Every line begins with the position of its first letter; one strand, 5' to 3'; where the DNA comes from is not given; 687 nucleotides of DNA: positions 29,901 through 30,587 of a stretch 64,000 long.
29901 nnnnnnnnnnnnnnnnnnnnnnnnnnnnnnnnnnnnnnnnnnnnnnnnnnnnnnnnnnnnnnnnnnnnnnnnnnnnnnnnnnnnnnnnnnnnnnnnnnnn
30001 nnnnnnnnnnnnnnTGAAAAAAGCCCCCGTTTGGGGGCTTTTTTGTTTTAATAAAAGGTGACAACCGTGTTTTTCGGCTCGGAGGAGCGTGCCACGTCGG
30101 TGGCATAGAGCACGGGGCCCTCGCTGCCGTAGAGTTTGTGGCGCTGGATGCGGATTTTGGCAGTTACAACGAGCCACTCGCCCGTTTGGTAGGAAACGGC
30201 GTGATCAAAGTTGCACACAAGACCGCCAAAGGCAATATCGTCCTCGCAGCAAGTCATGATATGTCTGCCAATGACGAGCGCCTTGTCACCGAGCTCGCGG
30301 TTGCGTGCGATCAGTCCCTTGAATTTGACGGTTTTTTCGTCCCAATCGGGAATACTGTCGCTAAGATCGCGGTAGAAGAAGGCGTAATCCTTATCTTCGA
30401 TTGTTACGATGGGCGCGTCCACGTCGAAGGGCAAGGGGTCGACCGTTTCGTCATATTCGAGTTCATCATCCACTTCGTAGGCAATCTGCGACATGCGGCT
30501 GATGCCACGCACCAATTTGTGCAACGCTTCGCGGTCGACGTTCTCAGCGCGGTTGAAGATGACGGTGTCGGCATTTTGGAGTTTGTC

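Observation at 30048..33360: thiI-linked pair of CobW/G3E GTPases with non-standard architectures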

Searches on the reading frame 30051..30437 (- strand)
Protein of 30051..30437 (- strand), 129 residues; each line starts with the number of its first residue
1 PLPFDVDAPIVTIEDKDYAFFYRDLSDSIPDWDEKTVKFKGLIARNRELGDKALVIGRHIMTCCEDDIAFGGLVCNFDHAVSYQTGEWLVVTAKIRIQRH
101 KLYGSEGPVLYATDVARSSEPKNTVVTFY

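Call 39: find_homologous_proteins(query=window:30051-30437:-, max_evalue=0.001)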
Query window:30051-30437:- (129 aa): 138 proteins with E <= 0.001 among 145 candidates; the best 120 are listed.
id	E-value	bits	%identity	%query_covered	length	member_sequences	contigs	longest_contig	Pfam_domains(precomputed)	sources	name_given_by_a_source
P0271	3.4e-60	220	71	100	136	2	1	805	PF21537.3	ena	-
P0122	1.7e-56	208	66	100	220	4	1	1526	PF21537.3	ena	-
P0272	2.7e-56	207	67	99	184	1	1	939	PF21537.3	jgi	jgi:uncharacterized repeat protein (TIGR03943 family)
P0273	1.7e-52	195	64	100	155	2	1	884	PF21537.3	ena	-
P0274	3.4e-45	171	60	100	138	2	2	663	PF21537.3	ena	-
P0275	6.1e-45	170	55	100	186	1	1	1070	PF21537.3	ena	-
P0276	2.0e-42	162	58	100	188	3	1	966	PF21537.3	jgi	jgi:uncharacterized repeat protein (TIGR03943 family)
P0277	4.5e-42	161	58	100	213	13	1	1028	PF21537.3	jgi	jgi:hypothetical protein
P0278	6.4e-41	157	54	100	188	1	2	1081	PF21537.3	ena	-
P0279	3.2e-40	155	64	78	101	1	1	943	PF21537.3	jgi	jgi:uncharacterized membrane protein YcgQ (UPF0703/DUF1980 family)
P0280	4.6e-40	154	51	100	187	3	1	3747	PF21537.3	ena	-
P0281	1.1e-39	153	52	100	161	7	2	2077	PF21537.3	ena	-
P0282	4.9e-39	151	51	100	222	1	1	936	PF21537.3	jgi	jgi:hypothetical protein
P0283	1.4e-38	150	53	100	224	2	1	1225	PF21537.3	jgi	jgi:hypothetical protein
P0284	5.1e-38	148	52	100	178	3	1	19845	PF21537.3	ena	-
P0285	5.4e-38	148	53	100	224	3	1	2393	PF21537.3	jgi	-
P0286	5.6e-38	148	49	100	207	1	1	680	PF21537.3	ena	-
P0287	5.8e-38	148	53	100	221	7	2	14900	PF21537.3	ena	-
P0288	5.8e-38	148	48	99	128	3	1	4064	PF21537.3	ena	-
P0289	6.0e-38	148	50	100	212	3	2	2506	PF21537.3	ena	-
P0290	6.0e-38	148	50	100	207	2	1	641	PF21537.3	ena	-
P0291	9.4e-38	147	50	100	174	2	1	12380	PF21537.3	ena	-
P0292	1.0e-37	147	51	100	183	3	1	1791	PF21537.3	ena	-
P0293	1.3e-37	147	52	100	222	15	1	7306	PF21537.3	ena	-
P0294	1.5e-37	146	49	100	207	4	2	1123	PF21537.3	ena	-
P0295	1.5e-37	146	53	100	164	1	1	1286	PF21537.3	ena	-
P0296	1.8e-37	146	51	100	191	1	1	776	PF21537.3,PF07883.18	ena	-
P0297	3.9e-37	145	50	100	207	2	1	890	PF21537.3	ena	-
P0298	5.0e-37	145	47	100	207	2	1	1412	PF21537.3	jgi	jgi:uncharacterized repeat protein (TIGR03943 family)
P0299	1.0e-36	144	48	100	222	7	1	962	PF21537.3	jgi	jgi:hypothetical protein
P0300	1.1e-36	144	49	100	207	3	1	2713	PF21537.3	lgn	-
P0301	1.5e-36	143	51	100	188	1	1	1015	PF21537.3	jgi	jgi:uncharacterized repeat protein (TIGR03943 family)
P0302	2.1e-36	143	46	100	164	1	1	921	PF21537.3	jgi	jgi:uncharacterized repeat protein (TIGR03943 family)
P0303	2.3e-36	142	50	97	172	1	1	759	PF21537.3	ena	-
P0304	2.9e-36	142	50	100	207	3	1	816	PF21537.3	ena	-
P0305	4.6e-36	141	50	100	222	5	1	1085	PF21537.3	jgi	jgi:hypothetical protein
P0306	4.6e-36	141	49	100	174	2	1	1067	PF21537.3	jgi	jgi:uncharacterized membrane protein YcgQ (UPF0703/DUF1980 family)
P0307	5.1e-36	141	53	100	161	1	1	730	PF21537.3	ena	-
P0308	1.8e-35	140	48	99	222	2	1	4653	PF21537.3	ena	-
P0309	1.8e-35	140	47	99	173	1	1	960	PF21537.3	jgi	jgi:uncharacterized repeat protein (TIGR03943 family)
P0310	2.0e-35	139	46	99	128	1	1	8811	PF21537.3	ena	-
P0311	2.2e-35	139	50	100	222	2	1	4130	PF21537.3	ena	-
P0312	2.2e-35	139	48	100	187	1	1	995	PF21537.3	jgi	jgi:uncharacterized repeat protein (TIGR03943 family)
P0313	2.9e-35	139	50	100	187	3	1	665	PF21537.3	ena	-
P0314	3.1e-35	139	49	100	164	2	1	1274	PF21537.3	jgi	jgi:uncharacterized repeat protein (TIGR03943 family)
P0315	3.6e-35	139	51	97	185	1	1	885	PF21537.3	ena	-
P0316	4.8e-35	138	51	100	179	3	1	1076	PF21537.3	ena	-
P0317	5.5e-35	138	46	100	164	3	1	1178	PF21537.3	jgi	jgi:uncharacterized repeat protein (TIGR03943 family)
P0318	5.8e-35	138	47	100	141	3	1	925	PF21537.3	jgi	jgi:uncharacterized repeat protein (TIGR03943 family)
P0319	6.4e-35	138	47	100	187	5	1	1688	PF21537.3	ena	-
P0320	8.0e-35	137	50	100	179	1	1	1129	PF21537.3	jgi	jgi:uncharacterized membrane protein YcgQ (UPF0703/DUF1980 family)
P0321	1.2e-34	137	50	100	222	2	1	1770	PF21537.3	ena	-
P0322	1.6e-34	136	50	99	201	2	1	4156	PF21537.3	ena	-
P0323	3.1e-34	136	53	100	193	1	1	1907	PF21537.3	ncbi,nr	ncbi:MAG: GTPase, partial [Clostridia bacterium]|nr:GTPase [Clostridia bacterium]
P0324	3.7e-34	135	45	100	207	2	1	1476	PF21537.3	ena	-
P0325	3.9e-34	135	49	100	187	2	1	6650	PF21537.3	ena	-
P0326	4.4e-34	135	49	100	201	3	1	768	PF21537.3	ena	-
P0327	5.8e-34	135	49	100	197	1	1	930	PF21537.3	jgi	jgi:hypothetical protein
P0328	6.3e-34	135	49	100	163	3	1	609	PF21537.3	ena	-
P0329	8.9e-34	134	47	100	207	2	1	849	PF21537.3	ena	-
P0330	1.1e-33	134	46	100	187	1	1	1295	PF21537.3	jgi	jgi:uncharacterized repeat protein (TIGR03943 family)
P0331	3.0e-33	132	48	100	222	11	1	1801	PF21537.3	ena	-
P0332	3.4e-33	132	49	100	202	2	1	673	PF21537.3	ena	-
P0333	6.7e-33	131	48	100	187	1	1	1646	PF21537.3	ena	-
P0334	6.9e-33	131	47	100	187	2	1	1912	PF21537.3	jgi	jgi:uncharacterized repeat protein (TIGR03943 family)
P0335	7.9e-33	131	46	100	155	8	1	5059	PF21537.3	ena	-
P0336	9.2e-33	131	47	100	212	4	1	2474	PF21537.3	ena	-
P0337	1.1e-32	131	47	100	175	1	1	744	PF21537.3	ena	-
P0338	1.3e-32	130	47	100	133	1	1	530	PF21537.3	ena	-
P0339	1.1e-31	127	48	100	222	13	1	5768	PF21537.3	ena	-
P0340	1.6e-31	127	46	97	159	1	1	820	PF21537.3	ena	-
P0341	1.6e-31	127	46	100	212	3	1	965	PF21537.3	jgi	jgi:uncharacterized repeat protein (TIGR03943 family)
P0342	2.8e-31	126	47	100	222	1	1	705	PF21537.3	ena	-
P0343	3.3e-31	126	47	100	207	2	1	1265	PF21537.3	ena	-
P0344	4.0e-31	125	44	100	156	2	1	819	PF21537.3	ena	-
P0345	1.5e-30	124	45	100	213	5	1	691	PF21537.3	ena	-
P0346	2.0e-30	123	46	100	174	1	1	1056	PF21537.3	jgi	jgi:uncharacterized repeat protein (TIGR03943 family)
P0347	2.2e-30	123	46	100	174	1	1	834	PF21537.3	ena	-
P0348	2.5e-30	123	47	100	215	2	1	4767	PF21537.3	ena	-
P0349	3.3e-30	123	50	83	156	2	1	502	PF21537.3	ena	-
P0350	3.6e-30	122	46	100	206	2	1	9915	PF21537.3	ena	-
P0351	3.7e-30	122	46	100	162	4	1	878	PF21537.3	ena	-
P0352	3.8e-30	122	47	99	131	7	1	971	PF21537.3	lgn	-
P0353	1.2e-29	121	47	91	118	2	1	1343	PF21537.3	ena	-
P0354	1.5e-29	120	47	90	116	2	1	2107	PF21537.3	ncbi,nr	ncbi:MAG: GTPase, partial [Clostridia bacterium]|nr:GTPase [Clostridia bacterium]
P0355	2.0e-29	120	45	100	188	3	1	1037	PF21537.3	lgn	-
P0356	2.7e-29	120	44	99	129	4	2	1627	PF21537.3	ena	-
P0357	3.8e-29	119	46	100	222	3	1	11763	PF21537.3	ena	-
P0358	4.2e-29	119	45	99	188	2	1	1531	PF21537.3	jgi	jgi:uncharacterized repeat protein (TIGR03943 family)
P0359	6.5e-29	118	47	99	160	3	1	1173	PF21537.3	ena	-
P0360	7.4e-29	118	46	100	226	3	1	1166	PF21537.3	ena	-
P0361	1.1e-28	118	42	100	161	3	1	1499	PF21537.3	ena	-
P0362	1.3e-28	117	47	92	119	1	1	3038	PF21537.3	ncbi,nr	ncbi:MAG: GTPase, partial [Clostridia bacterium]|nr:GTPase [Clostridia bacterium]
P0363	2.0e-28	117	44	99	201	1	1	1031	PF21537.3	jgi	jgi:uncharacterized repeat protein (TIGR03943 family)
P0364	2.7e-28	116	43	100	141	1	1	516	PF21537.3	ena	-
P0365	3.2e-28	116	45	100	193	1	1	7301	PF21537.3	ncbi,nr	ncbi:MAG: GTPase, partial [Clostridia bacterium]|nr:GTPase [Clostridia bacterium]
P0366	3.7e-28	116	44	100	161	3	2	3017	PF21537.3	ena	-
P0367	3.7e-28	116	45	100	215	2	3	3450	PF21537.3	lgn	-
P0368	4.2e-28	116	45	100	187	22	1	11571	PF21537.3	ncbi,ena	-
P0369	5.3e-28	115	43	99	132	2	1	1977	PF21537.3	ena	-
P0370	5.4e-28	115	43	100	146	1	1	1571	PF21537.3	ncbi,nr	ncbi:MAG: hypothetical protein K2N52_03155, partial [Clostridia bacterium]|nr:hypothetical protein [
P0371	1.0e-27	114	43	100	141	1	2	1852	PF21537.3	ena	-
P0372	1.2e-27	114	44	100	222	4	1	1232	PF21537.3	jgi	jgi:hypothetical protein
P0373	2.2e-27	113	43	100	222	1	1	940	PF21537.3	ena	-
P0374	2.7e-27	113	43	100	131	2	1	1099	PF21537.3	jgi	jgi:uncharacterized repeat protein (TIGR03943 family)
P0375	3.6e-27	113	44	99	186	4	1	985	PF21537.3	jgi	jgi:uncharacterized repeat protein (TIGR03943 family)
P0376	3.8e-27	113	45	99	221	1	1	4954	PF21537.3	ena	-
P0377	6.5e-27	112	45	100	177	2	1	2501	PF21537.3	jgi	jgi:uncharacterized membrane protein YcgQ (UPF0703/DUF1980 family)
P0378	8.4e-27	112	45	100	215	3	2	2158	PF21537.3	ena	-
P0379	9.3e-27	111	43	99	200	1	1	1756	PF21537.3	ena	-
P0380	1.5e-26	111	44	99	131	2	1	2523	PF21537.3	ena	-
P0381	1.6e-26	111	44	99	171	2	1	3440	PF21537.3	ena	-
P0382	1.7e-26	111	43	99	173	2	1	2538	PF21537.3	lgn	-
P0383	3.1e-26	110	44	99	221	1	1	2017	PF21537.3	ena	-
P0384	3.3e-26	110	46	99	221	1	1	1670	PF21537.3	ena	-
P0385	4.7e-26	109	45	100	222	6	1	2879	PF21537.3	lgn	-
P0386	5.9e-26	109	43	99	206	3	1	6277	PF21537.3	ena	-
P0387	6.1e-26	109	43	93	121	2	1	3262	PF21537.3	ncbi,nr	ncbi:MAG: GTPase, partial [Clostridia bacterium]|nr:GTPase [Clostridia bacterium]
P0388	1.4e-25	108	43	99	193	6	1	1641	PF21537.3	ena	-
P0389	2.1e-25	107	43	100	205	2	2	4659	PF21537.3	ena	-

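Call 45: predict_structure(alignment_id=A3)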
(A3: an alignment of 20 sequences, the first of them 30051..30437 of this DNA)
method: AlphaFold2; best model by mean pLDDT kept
length: 129 residues; sequences in the alignment: 20
mean_pLDDT: 92.4   pTM: 0.85
mean pLDDT of the five models: 92.4, 91.5, 90.6, 90.4, 85.7
residues with pLDDT >= 90: 101; 70-90: 26; 50-70: 2; < 50: 0
segments of 3 or more residues with pLDDT < 50: none
pLDDT, mean of each block of 10 residues (from residue 1): 92 94 92 98 94 95 78 95 96 97 93 97 79
secondary structure, 60 per line:
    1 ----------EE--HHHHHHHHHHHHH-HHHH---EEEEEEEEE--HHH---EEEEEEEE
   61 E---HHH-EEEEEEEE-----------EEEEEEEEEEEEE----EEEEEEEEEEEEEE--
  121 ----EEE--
elements in order: H15-27 H29-32 E36-44 E53-61 E69-76 E88-100 E105-118 E125-127

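Call 48: fold_search(model_id=the predicted structure, library=pdb)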
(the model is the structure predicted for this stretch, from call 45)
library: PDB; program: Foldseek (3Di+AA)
matches with E <= 10: 1132; with E <= 0.001: 1
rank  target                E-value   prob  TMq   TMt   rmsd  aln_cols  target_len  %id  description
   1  8d0b_C                4.1e-04  1.00  0.58  0.61   3.3       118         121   10  Human CST-DNA polymerase alpha/primase preinitiation complex bound to 4xTEL-foldback template (released 2022-06-22)
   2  2pi2_E                1.1e-03  1.00  0.48  0.53   5.6       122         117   11  Full-length Replication protein A subunits RPA14 and RPA32 (released 2007-10-16)
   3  7uy5_J                1.2e-03  1.00  0.41  0.39   6.9       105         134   11  Tetrahymena telomerase with CST (released 2022-07-13)
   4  3kdf_A                1.3e-03  1.00  0.49  0.54   5.5       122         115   11  X-ray Crystal Structure of the Human Replication Protein A Complex from Wheat Germ Cell Free Expression (released 2009-12-01)
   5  1quq_D                1.3e-03  1.00  0.48  0.53   5.6       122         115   11  COMPLEX OF REPLICATION PROTEIN A SUBUNITS RPA14 AND RPA32 (released 1999-08-13)
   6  4joi_C                1.6e-03  1.00  0.56  0.60   4.8       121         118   10  Crystal structure of the human telomeric Stn1-Ten1 complex (released 2013-05-29)
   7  8rk2_C                2.4e-03  1.00  0.51  0.57   4.3       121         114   11  Human Replication protein A (RPA; trimeric core) - ssDNA complex (released 2024-04-24)
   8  3i7f_B                2.4e-03  1.00  0.43  0.13   4.9       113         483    9  Aspartyl tRNA synthetase from Entamoeba histolytica (released 2009-07-21)
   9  3kdf_C                2.7e-03  1.00  0.49  0.53   5.5       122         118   11  X-ray Crystal Structure of the Human Replication Protein A Complex from Wheat Germ Cell Free Expression (released 2009-12-01)
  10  3i7f_A                2.7e-03  1.00  0.43  0.13   4.9       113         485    9  Aspartyl tRNA synthetase from Entamoeba histolytica (released 2009-07-21)
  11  4ywk_B                2.9e-03  1.00  0.52  0.36   4.8       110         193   12  Pyrococcus furiosus MCM N-terminal domain with Zinc-binding subdomain B deleted (released 2015-09-23)
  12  6od8_B                2.9e-03  1.00  0.48  0.14   4.4       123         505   14  Crystal structure of a putative aspartyl-tRNA synthetase from Leishmania major Friedlin (released 2019-04-17)
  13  8h53_A                2.9e-03  1.00  0.45  0.16   4.7       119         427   13  Human asparaginyl-tRNA synthetase in complex with asparagine-AMP (released 2023-10-25)
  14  1l1o_B                2.9e-03  1.00  0.39  0.41   5.1        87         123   15  Structure of the human Replication Protein A (RPA) trimerization core (released 2002-06-05)
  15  8txr_A                3.2e-03  0.99  0.33  0.12   5.8        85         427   15  E. coli ExoVII(H238A) (released 2024-01-31)
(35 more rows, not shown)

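Call 55: search_dna_similar(query=window:30051-30437:-, collection=plasmids, mode=protein, max_evalue=5, max_rows=30)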
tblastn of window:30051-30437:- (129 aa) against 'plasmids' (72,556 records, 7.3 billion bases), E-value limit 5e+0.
Records with a match: 3; places in all: 3; records where one place covers at least 80% of the query: 3.
Best place of each record, by identity: <60% 3.
By first word of the organism name: Subdoligranulum 1; Vescimonas 1; Bacillus 1.
By predicted mobility (MOB-suite, as given by PLSDB): non-mobilizable 3.
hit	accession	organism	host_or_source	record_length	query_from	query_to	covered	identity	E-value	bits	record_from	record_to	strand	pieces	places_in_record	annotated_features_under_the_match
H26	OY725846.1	Subdoligranulum variabile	-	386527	2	128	98%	37.8%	6e-24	102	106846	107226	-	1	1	none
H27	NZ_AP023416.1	Vescimonas fastidiosa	Homo sapiens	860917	2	128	98%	28.3%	2e-14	75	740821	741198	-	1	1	GTP-binding protein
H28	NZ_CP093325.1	Bacillus sp. N5-665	whole organism,peat soil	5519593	11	126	90%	19.0%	5e-1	37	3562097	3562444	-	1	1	none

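Call 56: get_annotated_region(hit=H28, flank=3000)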
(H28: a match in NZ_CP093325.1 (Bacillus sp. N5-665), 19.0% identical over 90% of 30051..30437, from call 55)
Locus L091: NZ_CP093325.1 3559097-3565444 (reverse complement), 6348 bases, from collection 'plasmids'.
description: Bacillus sp. N5-665 strain N5/665 plasmid p1, complete sequence
organism: Bacillus sp. N5-665 (NCBI taxid 2925318)
taxonomy: Bacteria; Bacillota; Bacilli; Bacillales; Bacillaceae; Bacillus; Bacillus sp. N5-665
host: -; source: whole organism,peat soil; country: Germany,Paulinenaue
typing (MOB-suite, as given by PLSDB): non-mobilizable
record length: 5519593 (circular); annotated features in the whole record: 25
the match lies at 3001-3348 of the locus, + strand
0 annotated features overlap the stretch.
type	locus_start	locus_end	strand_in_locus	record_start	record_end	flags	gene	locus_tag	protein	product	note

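Call 58: search_protein_families(library=ncbifam, proteins=[L091:2497-3366:+, L091:1567-2493:+], max_evalue=0.001)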
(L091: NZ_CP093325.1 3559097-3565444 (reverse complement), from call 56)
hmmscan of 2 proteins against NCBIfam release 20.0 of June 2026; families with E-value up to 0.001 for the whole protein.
L091:2497-3366:+ (289 aa): 2 families
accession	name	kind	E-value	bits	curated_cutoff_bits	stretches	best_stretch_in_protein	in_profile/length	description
TIGR03943.1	TIGR03943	equivalog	3.3e-67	226.1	88.8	1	19-283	1-221/221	TIGR03943 family putative permease subunit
NF046005.2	near_gluc_PtsG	equivalog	8.3e-05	22.8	45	1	36-101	11-72/85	MPN207a family PTS transporter accessory protein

L091:1567-2493:+ (308 aa): 2 families
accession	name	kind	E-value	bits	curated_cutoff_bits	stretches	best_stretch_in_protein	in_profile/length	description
NF033936.1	CuZnOut_SO0444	equivalog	2.7e-25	89.2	300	2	27-160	1-132/351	SO_0444 family Cu/Zn efflux transporter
NF040736.1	efflux_SaoE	equivalog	3.1e-19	69.4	325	1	25-295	9-286/352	efflux transporter SaoE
